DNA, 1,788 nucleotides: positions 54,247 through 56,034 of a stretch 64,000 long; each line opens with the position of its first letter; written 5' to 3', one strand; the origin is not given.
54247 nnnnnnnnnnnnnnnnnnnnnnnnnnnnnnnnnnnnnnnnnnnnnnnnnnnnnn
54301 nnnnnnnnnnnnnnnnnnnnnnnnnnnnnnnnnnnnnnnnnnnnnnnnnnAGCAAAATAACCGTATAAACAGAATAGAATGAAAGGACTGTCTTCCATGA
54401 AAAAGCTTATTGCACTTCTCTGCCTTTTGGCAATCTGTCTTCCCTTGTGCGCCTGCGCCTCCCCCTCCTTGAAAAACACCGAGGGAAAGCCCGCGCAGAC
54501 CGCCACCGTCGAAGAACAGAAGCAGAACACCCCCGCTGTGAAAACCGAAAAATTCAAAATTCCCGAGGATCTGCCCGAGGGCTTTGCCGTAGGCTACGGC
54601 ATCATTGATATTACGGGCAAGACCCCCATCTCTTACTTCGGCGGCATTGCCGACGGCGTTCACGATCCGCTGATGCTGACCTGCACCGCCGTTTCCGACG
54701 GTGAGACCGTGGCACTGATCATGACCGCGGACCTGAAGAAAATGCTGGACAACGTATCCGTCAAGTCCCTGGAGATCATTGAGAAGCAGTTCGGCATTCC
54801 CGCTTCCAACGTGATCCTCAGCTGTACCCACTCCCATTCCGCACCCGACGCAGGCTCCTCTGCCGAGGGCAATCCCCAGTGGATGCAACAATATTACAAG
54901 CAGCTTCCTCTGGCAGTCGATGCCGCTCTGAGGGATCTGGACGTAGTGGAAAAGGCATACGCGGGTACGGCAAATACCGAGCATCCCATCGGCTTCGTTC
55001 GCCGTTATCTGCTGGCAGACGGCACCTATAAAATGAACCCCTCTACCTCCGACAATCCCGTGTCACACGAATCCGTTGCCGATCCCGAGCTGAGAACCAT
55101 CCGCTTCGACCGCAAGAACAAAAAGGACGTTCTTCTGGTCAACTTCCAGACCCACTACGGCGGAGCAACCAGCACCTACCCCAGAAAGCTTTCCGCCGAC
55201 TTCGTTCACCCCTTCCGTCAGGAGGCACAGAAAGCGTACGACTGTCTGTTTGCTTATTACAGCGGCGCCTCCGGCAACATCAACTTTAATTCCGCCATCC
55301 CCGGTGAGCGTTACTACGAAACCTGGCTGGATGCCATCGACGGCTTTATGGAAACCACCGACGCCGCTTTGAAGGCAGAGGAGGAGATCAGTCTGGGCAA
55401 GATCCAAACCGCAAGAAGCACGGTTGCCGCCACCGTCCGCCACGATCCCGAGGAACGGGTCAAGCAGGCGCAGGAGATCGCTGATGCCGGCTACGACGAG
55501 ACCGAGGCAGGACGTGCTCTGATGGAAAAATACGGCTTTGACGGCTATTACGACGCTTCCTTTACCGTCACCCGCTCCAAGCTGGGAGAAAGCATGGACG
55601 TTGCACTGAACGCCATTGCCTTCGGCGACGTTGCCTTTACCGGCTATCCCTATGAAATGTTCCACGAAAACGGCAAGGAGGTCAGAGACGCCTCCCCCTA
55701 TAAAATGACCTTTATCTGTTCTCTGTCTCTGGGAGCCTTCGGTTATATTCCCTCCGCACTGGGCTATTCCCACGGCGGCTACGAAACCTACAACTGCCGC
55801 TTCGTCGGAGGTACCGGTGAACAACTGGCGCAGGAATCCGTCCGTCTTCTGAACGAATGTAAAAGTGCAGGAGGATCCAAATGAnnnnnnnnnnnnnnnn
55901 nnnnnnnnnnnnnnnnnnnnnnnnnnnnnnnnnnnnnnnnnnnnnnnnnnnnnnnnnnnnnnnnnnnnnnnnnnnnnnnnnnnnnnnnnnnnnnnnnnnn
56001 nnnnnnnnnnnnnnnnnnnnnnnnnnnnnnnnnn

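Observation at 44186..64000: Tandem array of at least 13 paralogous genes (12 of them lipoproteins) of a ceramidase-like HxH hydrolase family, running off the window edge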

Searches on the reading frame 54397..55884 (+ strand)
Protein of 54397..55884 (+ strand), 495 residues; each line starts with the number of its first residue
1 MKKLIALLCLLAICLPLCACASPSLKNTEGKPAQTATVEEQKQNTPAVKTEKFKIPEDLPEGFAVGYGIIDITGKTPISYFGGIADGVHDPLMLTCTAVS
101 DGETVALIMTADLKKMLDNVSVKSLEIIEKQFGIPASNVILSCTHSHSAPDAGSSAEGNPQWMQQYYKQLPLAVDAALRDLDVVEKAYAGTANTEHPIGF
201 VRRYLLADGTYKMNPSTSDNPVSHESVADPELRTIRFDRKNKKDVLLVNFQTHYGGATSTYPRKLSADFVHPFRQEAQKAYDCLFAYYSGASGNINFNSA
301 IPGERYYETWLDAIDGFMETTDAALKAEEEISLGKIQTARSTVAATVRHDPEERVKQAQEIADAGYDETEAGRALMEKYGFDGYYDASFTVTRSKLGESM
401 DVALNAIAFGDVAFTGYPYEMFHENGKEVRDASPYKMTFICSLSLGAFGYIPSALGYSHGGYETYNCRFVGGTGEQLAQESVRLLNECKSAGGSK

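Call 4: search_protein_families(library=pfam, proteins=[window:54397-55884:+], max_evalue=1)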
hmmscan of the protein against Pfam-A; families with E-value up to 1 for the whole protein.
window:54397-55884:+ (495 aa): 2 families
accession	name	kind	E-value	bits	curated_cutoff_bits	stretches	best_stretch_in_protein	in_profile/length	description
PF04734.18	Ceramidase_alk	-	5e-06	25.9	32.1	1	63-253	1-203/509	Neutral/alkaline non-lysosomal ceramidase, N-terminal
PF20046.4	DUF6448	-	0.16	12.3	27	1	322-379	84-141/147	Family of unknown function (DUF6448)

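Call 5: search_protein_families(library=ncbifam, proteins=[window:54397-55884:+], max_evalue=1)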
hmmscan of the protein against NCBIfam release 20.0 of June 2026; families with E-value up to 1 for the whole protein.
window:54397-55884:+ (495 aa): 1 family
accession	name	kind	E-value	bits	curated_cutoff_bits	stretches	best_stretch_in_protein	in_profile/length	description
NF041649.1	ceramidase_neut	equivalog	0.057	11.6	1200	1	64-151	2-100/636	neutral ceramidase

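Call 14: search_solved_structures(query=A1, max_evalue=10, show_alignments=2)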
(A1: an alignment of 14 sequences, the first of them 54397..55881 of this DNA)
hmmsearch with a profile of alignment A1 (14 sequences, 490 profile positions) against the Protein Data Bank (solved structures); distinct sequences matched with E-value up to 10: 6.
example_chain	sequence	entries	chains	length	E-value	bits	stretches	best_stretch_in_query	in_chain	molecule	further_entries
4wgk_A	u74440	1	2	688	2.2e-08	36.4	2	62-253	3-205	Neutral ceramidase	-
8ci5_A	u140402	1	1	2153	0.0089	17.9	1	254-351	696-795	RNA-directed RNA polymerase L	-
8qe5_A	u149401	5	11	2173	0.24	13.2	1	254-304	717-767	RNA-directed RNA polymerase L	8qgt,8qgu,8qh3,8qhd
8c4s_A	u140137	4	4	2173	0.24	13.2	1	254-304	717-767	RNA-directed RNA polymerase L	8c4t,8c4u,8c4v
8p1j_A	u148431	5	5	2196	0.24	13.2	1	254-304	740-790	RNA-directed RNA polymerase L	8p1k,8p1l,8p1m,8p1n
8cqv_A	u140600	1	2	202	1.9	10.2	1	123-190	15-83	Nitroreductase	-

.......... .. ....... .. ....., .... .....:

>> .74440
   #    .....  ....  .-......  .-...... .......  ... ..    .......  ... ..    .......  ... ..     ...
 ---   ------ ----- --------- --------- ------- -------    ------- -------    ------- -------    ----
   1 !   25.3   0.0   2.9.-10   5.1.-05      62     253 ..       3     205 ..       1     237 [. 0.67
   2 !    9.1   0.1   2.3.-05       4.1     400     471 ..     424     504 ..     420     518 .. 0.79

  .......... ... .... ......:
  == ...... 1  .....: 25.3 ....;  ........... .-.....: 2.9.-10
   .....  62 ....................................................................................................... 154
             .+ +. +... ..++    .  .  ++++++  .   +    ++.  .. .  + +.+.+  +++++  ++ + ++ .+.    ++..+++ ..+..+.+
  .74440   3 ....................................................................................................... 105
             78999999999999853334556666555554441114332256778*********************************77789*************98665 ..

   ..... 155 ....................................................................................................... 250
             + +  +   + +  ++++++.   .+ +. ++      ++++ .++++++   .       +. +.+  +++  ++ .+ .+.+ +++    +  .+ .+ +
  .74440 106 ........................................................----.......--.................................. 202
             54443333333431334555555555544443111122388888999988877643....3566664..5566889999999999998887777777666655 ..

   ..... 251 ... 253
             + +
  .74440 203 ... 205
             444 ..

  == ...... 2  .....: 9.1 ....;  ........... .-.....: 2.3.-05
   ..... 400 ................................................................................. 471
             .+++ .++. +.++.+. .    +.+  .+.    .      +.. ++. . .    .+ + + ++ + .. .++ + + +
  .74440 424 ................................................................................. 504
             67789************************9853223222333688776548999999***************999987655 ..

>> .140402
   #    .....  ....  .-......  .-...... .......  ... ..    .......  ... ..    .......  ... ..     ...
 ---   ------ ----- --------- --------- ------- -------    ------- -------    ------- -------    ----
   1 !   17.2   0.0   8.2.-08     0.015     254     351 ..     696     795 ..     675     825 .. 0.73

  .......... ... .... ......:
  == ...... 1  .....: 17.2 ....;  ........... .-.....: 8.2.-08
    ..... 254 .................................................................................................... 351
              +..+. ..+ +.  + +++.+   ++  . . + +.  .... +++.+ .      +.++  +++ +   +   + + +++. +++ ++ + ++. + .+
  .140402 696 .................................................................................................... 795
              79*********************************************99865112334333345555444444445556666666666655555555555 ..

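Call 15: find_homologous_proteins(query=window:54397-55881:+, max_evalue=0.001)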
Query window:54397-55881:+ (495 aa): 353 proteins with E <= 0.001 among 8000 candidates; the best 120 are listed.
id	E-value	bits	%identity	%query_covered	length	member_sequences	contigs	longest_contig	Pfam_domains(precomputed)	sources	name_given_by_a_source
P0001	0.0e+0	1131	100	100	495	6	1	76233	PF04734.19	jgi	-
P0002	6.6e-258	875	82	88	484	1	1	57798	PF04734.19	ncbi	-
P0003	2.8e-255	866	77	99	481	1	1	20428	-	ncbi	-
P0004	2.1e-252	856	78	99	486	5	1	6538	-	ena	-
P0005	4.4e-252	855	76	99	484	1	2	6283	PF04734.19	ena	-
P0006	1.6e-251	853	78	99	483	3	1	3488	PF04734.19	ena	-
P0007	7.2e-251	851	76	95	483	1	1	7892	-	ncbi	-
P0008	9.3e-251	851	75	99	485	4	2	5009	PF04734.19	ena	-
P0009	3.5e-248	842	75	99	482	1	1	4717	-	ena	-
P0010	9.8e-248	841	75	99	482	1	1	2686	-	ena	-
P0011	2.7e-246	836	76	99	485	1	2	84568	-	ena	-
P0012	8.7e-245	831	75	99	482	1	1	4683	-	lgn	-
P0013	1.7e-242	824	73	99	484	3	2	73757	-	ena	-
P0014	4.3e-242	822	73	99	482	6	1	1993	-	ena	-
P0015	3.1e-217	740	73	88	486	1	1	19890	PF04734.19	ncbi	-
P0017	1.1e-201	689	64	99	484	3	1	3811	PF04734.19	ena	-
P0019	4.7e-198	677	64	99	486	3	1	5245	PF04734.19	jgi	-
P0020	5.3e-197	674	64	99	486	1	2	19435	PF04734.19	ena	-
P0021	6.3e-196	670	62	99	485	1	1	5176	PF04734.19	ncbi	-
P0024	1.4e-185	636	59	99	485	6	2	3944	PF04734.19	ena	-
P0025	1.9e-185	636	62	88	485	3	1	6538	PF04734.19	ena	-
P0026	3.3e-185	635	60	99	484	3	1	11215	PF04734.19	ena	-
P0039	1.1e-169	584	57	99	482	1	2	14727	PF04734.19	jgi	-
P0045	1.3e-166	573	54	99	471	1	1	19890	PF04734.19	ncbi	-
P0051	1.9e-162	560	55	99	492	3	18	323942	-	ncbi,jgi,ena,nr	ncbi:MAG: hypothetical protein E7580_01445 [Ruminococcaceae bacterium]|nr:hypothetical protein [Osci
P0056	8.4e-161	554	54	99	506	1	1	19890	PF04734.19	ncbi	-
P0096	1.2e-149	518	55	87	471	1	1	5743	PF04734.19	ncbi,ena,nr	ncbi:MAG: hypothetical protein IKU24_01740 [Clostridia bacterium]|nr:hypothetical protein [Clostridi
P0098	2.0e-149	517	52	99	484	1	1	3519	PF04734.19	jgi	-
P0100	2.7e-149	516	52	87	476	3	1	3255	PF04734.19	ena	-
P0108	1.8e-147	510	52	87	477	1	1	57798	PF04734.19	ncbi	-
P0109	2.0e-147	510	51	99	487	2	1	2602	PF04734.19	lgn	-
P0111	3.3e-147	509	50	99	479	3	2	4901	PF04734.19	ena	-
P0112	5.4e-147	509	51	99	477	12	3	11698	PF04734.19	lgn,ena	-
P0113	7.1e-147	508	51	97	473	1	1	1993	PF04734.19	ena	-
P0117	4.8e-146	506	48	99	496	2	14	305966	-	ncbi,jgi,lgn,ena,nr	ncbi:MAG: hypothetical protein E7580_04280 [Ruminococcaceae bacterium]|nr:hypothetical protein [Osci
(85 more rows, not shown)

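Call 22: find_related_loci(query=A1, collection=genome_contigs, flank=10000)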
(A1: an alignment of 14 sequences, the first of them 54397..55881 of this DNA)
Query A1 (495 aa) in genome_contigs; peptide patterns used: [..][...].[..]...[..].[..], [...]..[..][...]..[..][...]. (x = any residue, [..] = any of these).
49 stretches matched a pattern; 29 encode a relative of the query (tblastn E <= 1e-3); 24 distinct loci.
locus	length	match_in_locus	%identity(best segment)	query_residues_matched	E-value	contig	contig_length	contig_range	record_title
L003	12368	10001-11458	77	1-495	0e+0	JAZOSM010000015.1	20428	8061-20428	MAG: Eubacteriales bacterium isolate T1900045543_YK20190237.MAGScoT_cleanbin_000033 SGB_7836_k141_3494858, whole genome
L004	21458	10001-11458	77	1-491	0e+0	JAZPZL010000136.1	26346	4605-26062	MAG: Eubacteriales bacterium isolate T1900044645_TS20190111.MAGScoT_cleanbin_000030 SGB_1341_k141_979884, whole genome s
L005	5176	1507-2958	62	1-491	0e+0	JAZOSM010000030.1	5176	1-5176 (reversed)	MAG: Eubacteriales bacterium isolate T1900045543_YK20190237.MAGScoT_cleanbin_000033 SGB_7836_k141_1172852, whole genome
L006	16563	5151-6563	52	1-488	6e-160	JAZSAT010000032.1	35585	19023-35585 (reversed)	MAG: Eubacteriales bacterium isolate T1900044932_TS20190398.MAGScoT_cleanbin_000007 SGB_3427_k141_2071428, whole genome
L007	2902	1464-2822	53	19-487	2e-162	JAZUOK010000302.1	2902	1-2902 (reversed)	MAG: Eubacteriales bacterium isolate T1900044873_TS20190339.MAGScoT_cleanbin_000039 SGB_3179_k141_2173975, whole genome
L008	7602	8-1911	52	18-490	4e-154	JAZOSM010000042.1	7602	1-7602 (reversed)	MAG: Eubacteriales bacterium isolate T1900045543_YK20190237.MAGScoT_cleanbin_000033 SGB_7836_k141_2578211, whole genome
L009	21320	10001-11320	53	38-489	1e-149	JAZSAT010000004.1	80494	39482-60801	MAG: Eubacteriales bacterium isolate T1900044932_TS20190398.MAGScoT_cleanbin_000007 SGB_3427_k141_1790235, whole genome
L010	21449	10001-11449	50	1-490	8e-147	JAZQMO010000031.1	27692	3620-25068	MAG: Eubacteriales bacterium isolate T1900044606_TS20190072.MAGScoT_cleanbin_000005 SGB_738_k141_1400489, whole genome s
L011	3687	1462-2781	51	59-490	1e-150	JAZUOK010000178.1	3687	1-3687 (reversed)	MAG: Eubacteriales bacterium isolate T1900044873_TS20190339.MAGScoT_cleanbin_000039 SGB_3179_k141_2169272, whole genome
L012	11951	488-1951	46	1-492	1e-139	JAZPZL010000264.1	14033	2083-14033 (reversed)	MAG: Eubacteriales bacterium isolate T1900044645_TS20190111.MAGScoT_cleanbin_000030 SGB_1341_k141_514784, whole genome s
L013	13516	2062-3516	46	1-490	2e-137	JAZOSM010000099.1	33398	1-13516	MAG: Eubacteriales bacterium isolate T1900045543_YK20190237.MAGScoT_cleanbin_000033 SGB_7836_k141_804487, whole genome s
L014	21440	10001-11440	47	1-491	7e-131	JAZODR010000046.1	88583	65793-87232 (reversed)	MAG: Eubacteriales bacterium isolate T1900044751_TS20190417.MAGScoT_cleanbin_000034 SGB_2217_k141_3726656, whole genome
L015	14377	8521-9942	45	1-488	6e-130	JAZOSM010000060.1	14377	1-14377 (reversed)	MAG: Eubacteriales bacterium isolate T1900045543_YK20190237.MAGScoT_cleanbin_000033 SGB_7836_k141_3920951, whole genome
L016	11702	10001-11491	44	1-492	1e-122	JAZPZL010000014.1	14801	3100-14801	MAG: Eubacteriales bacterium isolate T1900044645_TS20190111.MAGScoT_cleanbin_000030 SGB_1341_k141_1766953, whole genome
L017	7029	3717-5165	44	1-489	1e-118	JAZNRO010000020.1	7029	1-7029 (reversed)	MAG: Eubacteriales bacterium isolate T1900044816_TS20190282.MAGScoT_cleanbin_000007 SGB_2813_k141_635414, whole genome s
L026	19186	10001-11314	40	1-489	5e-100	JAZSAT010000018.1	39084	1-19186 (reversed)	MAG: Eubacteriales bacterium isolate T1900044932_TS20190398.MAGScoT_cleanbin_000007 SGB_3427_k141_1743547, whole genome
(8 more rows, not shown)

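Call 29: predict_structure(alignment_id=A2)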
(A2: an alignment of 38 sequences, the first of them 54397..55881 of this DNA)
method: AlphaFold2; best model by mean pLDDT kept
length: 495 residues; sequences in the alignment: 38
mean_pLDDT: 88.6   pTM: 0.85
mean pLDDT of the five models: 88.6, 87.5, 87.2, 86.7, 85.9
residues with pLDDT >= 90: 370; 70-90: 74; 50-70: 12; < 50: 39
segments of 3 or more residues with pLDDT < 50: 17-49
pLDDT, mean of each block of 10 residues (from residue 1): 63 51 29 31 37 89 98 96 94 98 97 93 97 97 94 91 97 98 98 90 92 90 93 98 98 88 96 97 97 89 89 94 98 97 95 98 96 97 92 94 95 90 94 97 84 89 86 95 98 64
secondary structure, 60 per line:
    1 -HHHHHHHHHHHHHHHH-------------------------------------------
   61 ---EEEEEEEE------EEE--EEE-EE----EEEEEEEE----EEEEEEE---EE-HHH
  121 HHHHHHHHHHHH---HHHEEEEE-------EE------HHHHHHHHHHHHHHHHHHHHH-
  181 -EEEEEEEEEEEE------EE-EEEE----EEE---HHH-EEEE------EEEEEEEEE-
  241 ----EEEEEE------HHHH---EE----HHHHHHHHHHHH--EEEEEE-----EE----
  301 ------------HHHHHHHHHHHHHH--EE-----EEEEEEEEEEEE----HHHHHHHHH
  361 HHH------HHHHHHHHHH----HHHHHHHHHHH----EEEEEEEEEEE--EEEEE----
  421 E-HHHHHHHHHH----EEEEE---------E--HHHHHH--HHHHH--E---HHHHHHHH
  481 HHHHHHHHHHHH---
elements in order: H2-17 E64-71 E78-80 E83-85 E93-100 E105-111 H118-132 E139-143 H159-179 E182-193 E203-206 E211-213 E221-224 E231-239 E245-250 H257-260 H270-281 E284-289 H313-326 E336-347 H352-363 H370-379 H384-394 E399-409 E412-416 H423-432 E437-441 H454-459 H462-466 H473-492

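Call 31: search_protein_representatives(alignment_id=A1)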
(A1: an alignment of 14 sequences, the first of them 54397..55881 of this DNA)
Query: 14 sequences, 490 profile positions. Proteins with E-value up to 0.001 (for the whole library): 13623; up to 1e-10: 5740; up to 1e-30: 1188. The best 150 are listed.
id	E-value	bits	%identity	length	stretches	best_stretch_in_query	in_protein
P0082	1.1e-226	769.6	-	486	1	1-489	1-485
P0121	8.4e-206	700.8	-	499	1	1-489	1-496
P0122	2.9e-195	666.0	-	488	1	1-489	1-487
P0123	6.1e-174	595.7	-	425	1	62-489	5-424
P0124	4.8e-170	582.8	-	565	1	62-488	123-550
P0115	2.8e-165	567.1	-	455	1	49-487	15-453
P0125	3.0e-159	547.2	-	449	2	1-348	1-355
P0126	9.1e-155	532.4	-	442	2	1-346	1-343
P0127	2.0e-154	531.3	-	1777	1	56-489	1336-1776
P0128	1.3e-153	528.6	-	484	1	1-486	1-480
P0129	4.1e-153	527.0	-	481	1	1-487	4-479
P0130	6.1e-153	526.4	-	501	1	1-488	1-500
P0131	2.8e-139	481.3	-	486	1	1-487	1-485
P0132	6.1e-139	480.2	-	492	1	1-484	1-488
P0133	1.9e-137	475.3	-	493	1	1-486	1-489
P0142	1.9e-124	432.4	-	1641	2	58-450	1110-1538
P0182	5.0e-107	375.0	-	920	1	1-486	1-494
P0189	1.0e-103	364.1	-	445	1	64-487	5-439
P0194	1.3e-102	360.5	-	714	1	60-488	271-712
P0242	3.6e-93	329.3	-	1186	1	2-489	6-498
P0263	4.0e-90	319.2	-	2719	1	62-488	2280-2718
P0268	1.0e-89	317.9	-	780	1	59-484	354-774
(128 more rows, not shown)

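Call 32: fold_search(model_id=the predicted structure, library=pdb)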
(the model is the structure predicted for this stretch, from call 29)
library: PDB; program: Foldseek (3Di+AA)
matches with E <= 10: 882; with E <= 0.001: 7
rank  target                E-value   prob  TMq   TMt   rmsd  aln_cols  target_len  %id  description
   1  4wgk_A                1.7e-23  1.00  0.65  0.49   6.9       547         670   17  Crystal structure of human neutral ceramidase with Zn-bound phosphate (released 2015-07-08)
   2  4wgk_B                2.7e-23  1.00  0.66  0.50   6.8       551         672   17  Crystal structure of human neutral ceramidase with Zn-bound phosphate (released 2015-07-08)
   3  2zws                  2.2e-22  1.00  0.64  0.51   6.0       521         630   14  Crystal Structure Analysis of neutral ceramidase from Pseudomonas aeruginosa (released 2009-03-03)
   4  2zxc_A                8.1e-22  1.00  0.64  0.50   7.1       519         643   14  Ceramidase complexed with C2 (released 2009-02-03)
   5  3zyv_C                7.5e-04  0.23  0.14  0.07  23.1       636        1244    8  Crystal structure of the mouse liver Aldehyde Oxidase 3 (mAOX3) (released 2012-09-05)
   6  3zyv_B                7.9e-04  0.23  0.14  0.07  24.1       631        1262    8  Crystal structure of the mouse liver Aldehyde Oxidase 3 (mAOX3) (released 2012-09-05)
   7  3zyv_D                8.9e-04  0.23  0.14  0.07  23.8       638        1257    7  Crystal structure of the mouse liver Aldehyde Oxidase 3 (mAOX3) (released 2012-09-05)
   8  2fh4_A                1.9e-03  0.18  0.12  0.17  18.4       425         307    9  C-terminal half of gelsolin soaked in EGTA at pH 8 (released 2006-06-13)
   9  9jw0_A                2.2e-03  0.10  0.10  0.13  25.7       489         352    7  Structure of the N-terminal 3 domains (V1-V3) villin bound to actin (released 2025-10-15)
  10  8emt_A                2.9e-03  0.18  0.14  0.07  24.0       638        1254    7  Cryo-EM analysis of the human aldehyde oxidase from liver (released 2023-05-10)
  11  9jus_V                3.3e-03  0.10  0.10  0.07  25.7       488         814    7  Structure of villin bound to an actin trimer (released 2025-10-08)
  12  3aj3                  4.6e-03  0.33  0.15  0.22  16.8       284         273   10  Crystal structure of selenomethionine substituted 4-pyridoxolactonase from Mesorhizobium loti (released 2011-05-25)
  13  9jus_v                4.6e-03  0.09  0.10  0.07  26.0       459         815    8  Structure of villin bound to an actin trimer (released 2025-10-08)
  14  7esy_B                5.9e-03  0.12  0.12  0.09  24.5       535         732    8  Crystal structure of the complex formed by Wolbachia cytoplasmic incompatibility factors CidA and CidBND1-ND2 from wPi (released 2021-11-10)
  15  8igg_A                1.1e-02  0.12  0.10  0.09  17.5       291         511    9  C2 reconstruction of the concave tetramer in the cube-like assembly of 201Phi2-1 gp105 (released 2023-05-03)
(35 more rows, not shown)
